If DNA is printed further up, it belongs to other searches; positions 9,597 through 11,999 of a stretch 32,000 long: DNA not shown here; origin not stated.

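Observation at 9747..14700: Tandemly duplicated two-gene modules (small 2-TM protein plus GT2-GT4 fusion) downstream of wecB-wecC: candidate alternating-linkage (teichuronic-type) polymerases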

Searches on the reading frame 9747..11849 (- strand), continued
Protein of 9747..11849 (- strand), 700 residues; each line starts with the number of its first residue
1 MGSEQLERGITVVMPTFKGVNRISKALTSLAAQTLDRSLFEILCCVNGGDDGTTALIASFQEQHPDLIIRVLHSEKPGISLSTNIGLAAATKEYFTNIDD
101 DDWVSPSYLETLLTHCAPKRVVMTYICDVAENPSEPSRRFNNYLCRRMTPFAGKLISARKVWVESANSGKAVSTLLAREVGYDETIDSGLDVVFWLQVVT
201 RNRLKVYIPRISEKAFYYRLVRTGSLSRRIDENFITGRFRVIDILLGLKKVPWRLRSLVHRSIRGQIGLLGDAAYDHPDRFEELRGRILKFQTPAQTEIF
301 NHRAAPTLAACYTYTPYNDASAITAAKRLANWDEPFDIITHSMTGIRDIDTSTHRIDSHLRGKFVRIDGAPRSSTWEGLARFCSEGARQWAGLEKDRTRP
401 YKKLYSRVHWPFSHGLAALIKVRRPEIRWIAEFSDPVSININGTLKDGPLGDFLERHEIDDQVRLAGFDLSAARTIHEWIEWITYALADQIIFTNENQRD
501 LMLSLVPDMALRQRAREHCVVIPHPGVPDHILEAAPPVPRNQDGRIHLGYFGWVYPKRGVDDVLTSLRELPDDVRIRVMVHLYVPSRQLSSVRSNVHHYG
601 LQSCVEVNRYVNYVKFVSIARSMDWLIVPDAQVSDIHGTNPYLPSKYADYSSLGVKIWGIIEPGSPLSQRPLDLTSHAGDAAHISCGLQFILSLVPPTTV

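Call 20: search_solved_structures(query=A1, max_evalue=10)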
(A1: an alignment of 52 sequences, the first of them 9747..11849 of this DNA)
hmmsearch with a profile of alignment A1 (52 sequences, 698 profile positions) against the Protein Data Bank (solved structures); distinct sequences matched with E-value up to 10: 55.
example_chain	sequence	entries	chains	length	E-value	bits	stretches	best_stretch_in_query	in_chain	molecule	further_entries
5tze_C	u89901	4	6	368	1.1e-30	110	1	14-266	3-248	Glycosyl transferase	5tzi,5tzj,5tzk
5tz8_A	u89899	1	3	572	3.6e-30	108.3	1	14-265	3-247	Glycosyl transferase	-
5hea_A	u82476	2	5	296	1.4e-27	99.7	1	12-254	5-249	Putative glycosyltransferase (GalT1)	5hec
2z87_A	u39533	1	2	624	1.8e-26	96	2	9-232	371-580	Chondroitin synthase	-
2z86_A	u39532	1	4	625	1.8e-26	96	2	9-232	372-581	Chondroitin synthase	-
6p61_A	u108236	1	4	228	7.8e-21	77.4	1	5-118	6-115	Glycosyltransferase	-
9jma_A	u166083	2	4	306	5.8e-19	71.2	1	14-123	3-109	GalNAc(5)-diNAcBac-PP-undecaprenol beta-1,3-glucosyltransferase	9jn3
3bcv_A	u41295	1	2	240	9.7e-19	70.5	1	11-125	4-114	Putative glycosyltransferase protein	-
8bz8_A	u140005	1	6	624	6.4e-18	67.8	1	7-137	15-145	Glycosyltransferase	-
8bz4_A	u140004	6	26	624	7.9e-18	67.4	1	7-136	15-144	Glycosyltransferase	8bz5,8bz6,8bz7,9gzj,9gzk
6h1j_A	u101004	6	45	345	1e-17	67.1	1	10-226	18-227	Probable ss-1,3-N-acetylglucosaminyltransferase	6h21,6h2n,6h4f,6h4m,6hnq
6yv7_B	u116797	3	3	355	5.7e-17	64.6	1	8-105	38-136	Glycosyl transferase, family 2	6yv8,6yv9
6yv7_A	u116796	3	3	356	5.7e-17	64.6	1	8-105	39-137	Glycosyl transferase, family 2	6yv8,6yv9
3l7j_A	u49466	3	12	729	6.2e-16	61.2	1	13-211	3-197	Teichoic acid biosynthesis protein F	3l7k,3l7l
3l7i_A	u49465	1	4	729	6.2e-16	61.2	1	13-211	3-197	Teichoic acid biosynthesis protein F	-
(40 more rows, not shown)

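Call 21: predict_structure(alignment_id=A1)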
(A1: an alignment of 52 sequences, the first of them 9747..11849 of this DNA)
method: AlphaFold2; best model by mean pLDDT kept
length: 700 residues; sequences in the alignment: 52
mean_pLDDT: 95.5   pTM: 0.92
mean pLDDT of the five models: 95.5, 95.0, 94.7, 94.4, 94.3
residues with pLDDT >= 90: 658; 70-90: 36; 50-70: 3; < 50: 3
segments of 3 or more residues with pLDDT < 50: none
pLDDT, mean of each block of 10 residues (from residue 1): 79 97 97 98 97 98 98 95 97 98 98 98 97 91 94 97 93 98 94 97 97 98 82 94 91 92 96 97 96 94 98 96 98 98 95 97 97 95 98 94 96 98 98 96 95 97 98 97 99 98 97 98 97 93 95 87 95 96 96 96 97 97 97 95 97 98 97 96 96 77
secondary structure, 60 per line:
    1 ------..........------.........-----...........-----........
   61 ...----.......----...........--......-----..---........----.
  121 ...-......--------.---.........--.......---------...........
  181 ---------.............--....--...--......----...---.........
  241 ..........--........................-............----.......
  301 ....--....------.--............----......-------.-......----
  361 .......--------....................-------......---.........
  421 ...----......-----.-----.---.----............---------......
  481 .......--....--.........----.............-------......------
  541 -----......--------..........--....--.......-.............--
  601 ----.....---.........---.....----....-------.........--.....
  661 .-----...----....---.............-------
elements in order (helices of 4 or more, strands of 3 or more residues): E7-16 H23-31 E40-47 H53-63 E68-74 H79-89 E92-97 H108-115 E120-123 E125-130 H143-151 E154-157 E170-173 H174-180 H190-202 E205-208 E216-221 H232-250 H253-276 H278-289 H294-304 E307-310 H320-331 E336-341 H351-356 E361-367 H376-395 E403-408 H412-423 E428-433 H454-465 H476-487 E490-493 H496-504 H509-518 E519-521 H529-534 E546-551 H560-569 H572-575 E578-584 H586-598 E605-609 H613-621 E625-629 H634-637 H645-653 E656-661 E674-677 H681-693

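Call 23: fold_search(model_id=the predicted structure, library=pdb)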
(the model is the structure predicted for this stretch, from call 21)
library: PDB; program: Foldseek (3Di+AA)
matches with E <= 10: 1413; with E <= 0.001: 522
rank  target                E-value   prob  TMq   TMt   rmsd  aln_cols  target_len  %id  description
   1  5tzk                  9.6e-13  1.00  0.28  0.54   7.4       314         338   16  Crystal structure of S. aureus TarS 1-349 in complex with UDP (released 2017-01-04)
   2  5tz8_A                2.2e-12  1.00  0.28  0.35   7.5       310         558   16  Crystal structure of S. aureus TarS (released 2017-01-04)
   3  8bz5_A                4.6e-12  1.00  0.29  0.34   7.1       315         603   17  Crystal structure of the L. monocytogenes RmlT in complex with HEPES (released 2023-12-27)
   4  5hea_A                4.9e-12  1.00  0.32  0.75   4.3       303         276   16  CgT structure in hexamer (released 2016-08-31)
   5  5tzi                  8.7e-12  1.00  0.28  0.53   7.0       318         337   16  Crystal structure of S. aureus TarS 1-349 (released 2017-01-04)
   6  6h4m_A                8.7e-12  1.00  0.28  0.56   8.1       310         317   12  TarP-UDP-GlcNAc-3RboP (released 2018-09-26)
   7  6h4f_B                1.0e-11  1.00  0.28  0.58   5.3       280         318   13  TarP-3RboP (released 2018-09-26)
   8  6h4f_E                1.1e-11  1.00  0.28  0.59   5.2       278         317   13  TarP-3RboP (released 2018-09-26)
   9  6h4f_A                1.1e-11  1.00  0.28  0.58   5.3       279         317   13  TarP-3RboP (released 2018-09-26)
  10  6hnq_B                1.3e-11  1.00  0.28  0.57   7.8       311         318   12  TarP-6RboP-(CH2)6NH2 (released 2018-10-24)
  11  6h4m_I                1.4e-11  1.00  0.27  0.56   7.5       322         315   12  TarP-UDP-GlcNAc-3RboP (released 2018-09-26)
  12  8bz6_B                1.6e-11  1.00  0.30  0.34   7.0       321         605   17  Crystal structure of the L. monocytogenes RmlT in complex with UDP-glucose (released 2023-12-27)
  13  8bz7_A                1.6e-11  1.00  0.29  0.34   7.0       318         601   18  Crystal structure of the L. monocytogenes RmlT in complex with TDP-rhamnose (released 2023-12-27)
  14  6h4f_F                1.8e-11  1.00  0.28  0.57   6.2       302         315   13  TarP-3RboP (released 2018-09-26)
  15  6h4f_I                1.9e-11  1.00  0.27  0.57   6.2       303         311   12  TarP-3RboP (released 2018-09-26)
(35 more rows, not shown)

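Call 40: find_encoding_contigs(protein=P0008, flank=10000, max_places=2)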
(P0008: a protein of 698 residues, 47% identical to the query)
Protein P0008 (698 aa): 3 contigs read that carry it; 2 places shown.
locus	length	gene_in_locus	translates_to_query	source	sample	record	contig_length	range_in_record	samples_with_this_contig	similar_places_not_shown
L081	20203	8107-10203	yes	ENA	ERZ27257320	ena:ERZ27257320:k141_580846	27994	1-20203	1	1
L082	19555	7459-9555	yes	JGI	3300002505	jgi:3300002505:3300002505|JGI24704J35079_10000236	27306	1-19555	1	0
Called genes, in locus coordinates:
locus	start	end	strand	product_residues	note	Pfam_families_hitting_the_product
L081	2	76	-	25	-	?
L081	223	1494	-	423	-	PF00535:Glycos_transf_2, PF10111:Glyco_tranf_2_2, PF13641:Glyco_tranf_2_3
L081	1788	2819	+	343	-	PF04991:LicD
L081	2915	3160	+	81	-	-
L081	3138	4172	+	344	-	PF13692:Glyco_trans_1_4, PF13524:Glyco_trans_1_2 (weak), PF00534:Glycos_transf_1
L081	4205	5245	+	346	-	PF13692:Glyco_trans_1_4, PF13524:Glyco_trans_1_2, PF00534:Glycos_transf_1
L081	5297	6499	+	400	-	PF02350:Epimerase_2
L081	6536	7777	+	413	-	PF03721:UDPG_MGDP_dh_N, PF00984:UDPG_MGDP_dh, PF03720:UDPG_MGDP_dh_C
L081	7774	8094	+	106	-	-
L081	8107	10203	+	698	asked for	PF00535:Glycos_transf_2, PF13506:Glyco_transf_21 (weak), PF13641:Glyco_tranf_2_3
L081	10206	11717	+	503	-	PF00535:Glycos_transf_2, PF10111:Glyco_tranf_2_2, PF13641:Glyco_tranf_2_3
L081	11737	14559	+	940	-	PF04464:Glyphos_transf, PF00535:Glycos_transf_2, PF10111:Glyco_tranf_2_2, PF13641:Glyco_tranf_2_3 (weak)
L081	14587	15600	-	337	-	PF04991:LicD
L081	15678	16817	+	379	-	PF02776:TPP_enzyme_N, PF02775:TPP_enzyme_C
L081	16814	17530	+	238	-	PF00483:NTP_transferase, PF12804:NTP_transf_3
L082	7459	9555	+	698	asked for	PF00535:Glycos_transf_2, PF13506:Glyco_transf_21 (weak), PF13641:Glyco_tranf_2_3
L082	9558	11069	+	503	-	PF00535:Glycos_transf_2, PF10111:Glyco_tranf_2_2, PF13641:Glyco_tranf_2_3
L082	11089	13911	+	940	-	PF04464:Glyphos_transf, PF00535:Glycos_transf_2, PF10111:Glyco_tranf_2_2, PF13641:Glyco_tranf_2_3 (weak)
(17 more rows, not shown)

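Call 41: find_encoding_contigs(protein=P0006, flank=10000, max_places=2)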
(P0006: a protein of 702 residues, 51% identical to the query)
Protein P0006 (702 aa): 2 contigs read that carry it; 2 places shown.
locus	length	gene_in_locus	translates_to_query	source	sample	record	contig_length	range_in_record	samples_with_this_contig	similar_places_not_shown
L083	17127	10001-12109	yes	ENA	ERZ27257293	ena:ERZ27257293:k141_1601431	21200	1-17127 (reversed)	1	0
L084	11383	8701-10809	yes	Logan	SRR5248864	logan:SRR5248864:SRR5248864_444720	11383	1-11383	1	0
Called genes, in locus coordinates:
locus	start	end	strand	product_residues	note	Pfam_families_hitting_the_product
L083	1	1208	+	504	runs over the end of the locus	-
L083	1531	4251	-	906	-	PF13579:Glyco_trans_4_4, PF13439:Glyco_transf_4, PF00534:Glycos_transf_1, PF13692:Glyco_trans_1_4, PF13524:Glyco_trans_1_2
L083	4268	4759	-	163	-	-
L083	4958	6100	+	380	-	PF13579:Glyco_trans_4_4 (faint), PF02350:Epimerase_2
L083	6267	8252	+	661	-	PF07940:Hepar_II_III_C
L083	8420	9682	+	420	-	PF03721:UDPG_MGDP_dh_N, PF03446:NAD_binding_2 (weak), PF00984:UDPG_MGDP_dh, PF03720:UDPG_MGDP_dh_C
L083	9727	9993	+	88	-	-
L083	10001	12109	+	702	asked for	PF00535:Glycos_transf_2, PF13506:Glyco_transf_21 (weak), PF13641:Glyco_tranf_2_3 (weak)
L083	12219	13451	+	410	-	PF04230:PS_pyruv_trans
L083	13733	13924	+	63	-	PF08218:Citrate_ly_lig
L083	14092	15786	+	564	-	PF01467:CTP_transf_like (weak), PF08218:Citrate_ly_lig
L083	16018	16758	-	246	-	PF02578:Cu-oxidase_4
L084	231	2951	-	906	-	PF13579:Glyco_trans_4_4, PF13439:Glyco_transf_4, PF00534:Glycos_transf_1, PF13692:Glyco_trans_1_4, PF13524:Glyco_trans_1_2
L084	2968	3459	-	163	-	-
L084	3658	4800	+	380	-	PF13579:Glyco_trans_4_4 (faint), PF02350:Epimerase_2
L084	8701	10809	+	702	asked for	PF00535:Glycos_transf_2, PF13506:Glyco_transf_21 (weak), PF13641:Glyco_tranf_2_3 (weak)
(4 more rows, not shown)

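Call 42: find_encoding_contigs(protein=P0004, flank=10000, max_places=2)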
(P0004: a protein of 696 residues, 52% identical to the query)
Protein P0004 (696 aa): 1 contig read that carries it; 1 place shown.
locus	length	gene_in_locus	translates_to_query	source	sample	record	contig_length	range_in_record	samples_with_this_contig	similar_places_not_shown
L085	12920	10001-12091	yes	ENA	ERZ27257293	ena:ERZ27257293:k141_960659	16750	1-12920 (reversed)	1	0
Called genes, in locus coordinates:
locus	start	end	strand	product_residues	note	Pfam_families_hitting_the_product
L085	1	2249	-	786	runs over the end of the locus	PF08218:Citrate_ly_lig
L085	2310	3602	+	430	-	PF02350:Epimerase_2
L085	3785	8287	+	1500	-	PF11932:DUF3450 (faint), PF13439:Glyco_transf_4, PF13579:Glyco_trans_4_4, PF00534:Glycos_transf_1, PF13524:Glyco_trans_1_2 (faint), PF13692:Glyco_trans_1_4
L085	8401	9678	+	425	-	PF03721:UDPG_MGDP_dh_N, PF00984:UDPG_MGDP_dh, PF03720:UDPG_MGDP_dh_C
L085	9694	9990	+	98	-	-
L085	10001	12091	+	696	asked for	PF00535:Glycos_transf_2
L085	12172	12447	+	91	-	-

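Call 53: find_encoding_contigs(protein=P0009, flank=4000, max_places=1)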
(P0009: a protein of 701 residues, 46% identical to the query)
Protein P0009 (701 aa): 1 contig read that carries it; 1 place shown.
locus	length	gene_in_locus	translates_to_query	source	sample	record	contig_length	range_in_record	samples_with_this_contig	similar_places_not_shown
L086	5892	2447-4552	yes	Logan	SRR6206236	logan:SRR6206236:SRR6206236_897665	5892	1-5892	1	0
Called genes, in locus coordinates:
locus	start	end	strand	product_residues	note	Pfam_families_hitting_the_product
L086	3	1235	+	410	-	?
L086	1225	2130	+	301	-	PF04991:LicD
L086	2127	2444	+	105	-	-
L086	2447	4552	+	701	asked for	PF00535:Glycos_transf_2, PF10111:Glyco_tranf_2_2 (faint), PF13641:Glyco_tranf_2_3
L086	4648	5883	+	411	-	PF03721:UDPG_MGDP_dh_N, PF00984:UDPG_MGDP_dh, PF03720:UDPG_MGDP_dh_C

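Call 54: find_encoding_contigs(protein=P0011, flank=4000, max_places=1)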
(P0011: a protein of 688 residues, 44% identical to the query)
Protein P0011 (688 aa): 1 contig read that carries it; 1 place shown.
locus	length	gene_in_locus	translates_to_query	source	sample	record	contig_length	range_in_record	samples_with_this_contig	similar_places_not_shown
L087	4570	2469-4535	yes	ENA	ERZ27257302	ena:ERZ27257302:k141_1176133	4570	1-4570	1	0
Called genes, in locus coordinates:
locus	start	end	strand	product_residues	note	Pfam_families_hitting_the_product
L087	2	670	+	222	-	?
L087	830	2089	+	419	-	PF03446:NAD_binding_2 (weak), PF03721:UDPG_MGDP_dh_N, PF00984:UDPG_MGDP_dh, PF03720:UDPG_MGDP_dh_C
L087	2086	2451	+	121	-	-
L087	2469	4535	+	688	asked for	-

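Call 55: find_encoding_contigs(protein=P0012, flank=4000, max_places=1)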
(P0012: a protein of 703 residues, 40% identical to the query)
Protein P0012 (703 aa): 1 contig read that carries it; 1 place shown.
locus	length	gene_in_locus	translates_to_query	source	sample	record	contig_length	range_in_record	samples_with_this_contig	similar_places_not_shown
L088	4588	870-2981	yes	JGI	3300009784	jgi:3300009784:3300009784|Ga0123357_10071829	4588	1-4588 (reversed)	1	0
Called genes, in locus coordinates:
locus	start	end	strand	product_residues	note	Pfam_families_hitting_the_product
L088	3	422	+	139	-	?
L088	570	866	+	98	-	-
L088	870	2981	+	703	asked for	-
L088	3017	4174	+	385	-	PF01266:DAO, PF12831:FAD_oxidored (weak), PF13450:NAD_binding_8, PF01593:Amino_oxidase, PF03275:GLF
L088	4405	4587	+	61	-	?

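Call 56: find_encoding_contigs(protein=P0014, flank=6000, max_places=1)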
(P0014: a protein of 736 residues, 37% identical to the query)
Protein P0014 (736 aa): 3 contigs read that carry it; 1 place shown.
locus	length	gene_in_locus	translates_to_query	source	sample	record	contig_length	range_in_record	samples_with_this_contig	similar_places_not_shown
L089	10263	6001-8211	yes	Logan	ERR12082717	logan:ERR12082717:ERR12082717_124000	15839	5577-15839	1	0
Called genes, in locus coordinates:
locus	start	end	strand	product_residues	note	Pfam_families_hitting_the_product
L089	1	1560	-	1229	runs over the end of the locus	PF13439:Glyco_transf_4, PF13579:Glyco_trans_4_4, PF00534:Glycos_transf_1, PF13524:Glyco_trans_1_2 (faint), PF13692:Glyco_trans_1_4, PF16889:Hepar_II_III_N, PF07940:Hepar_II_III_C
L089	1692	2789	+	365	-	PF00535:Glycos_transf_2, PF10111:Glyco_tranf_2_2, PF13641:Glyco_tranf_2_3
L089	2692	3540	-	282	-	PF01066:CDP-OH_P_transf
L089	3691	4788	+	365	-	PF02350:Epimerase_2, PF13579:Glyco_trans_4_4 (weak)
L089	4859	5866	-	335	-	-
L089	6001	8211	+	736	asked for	PF00535:Glycos_transf_2, PF13641:Glyco_tranf_2_3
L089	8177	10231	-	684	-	PF00535:Glycos_transf_2, PF13641:Glyco_tranf_2_3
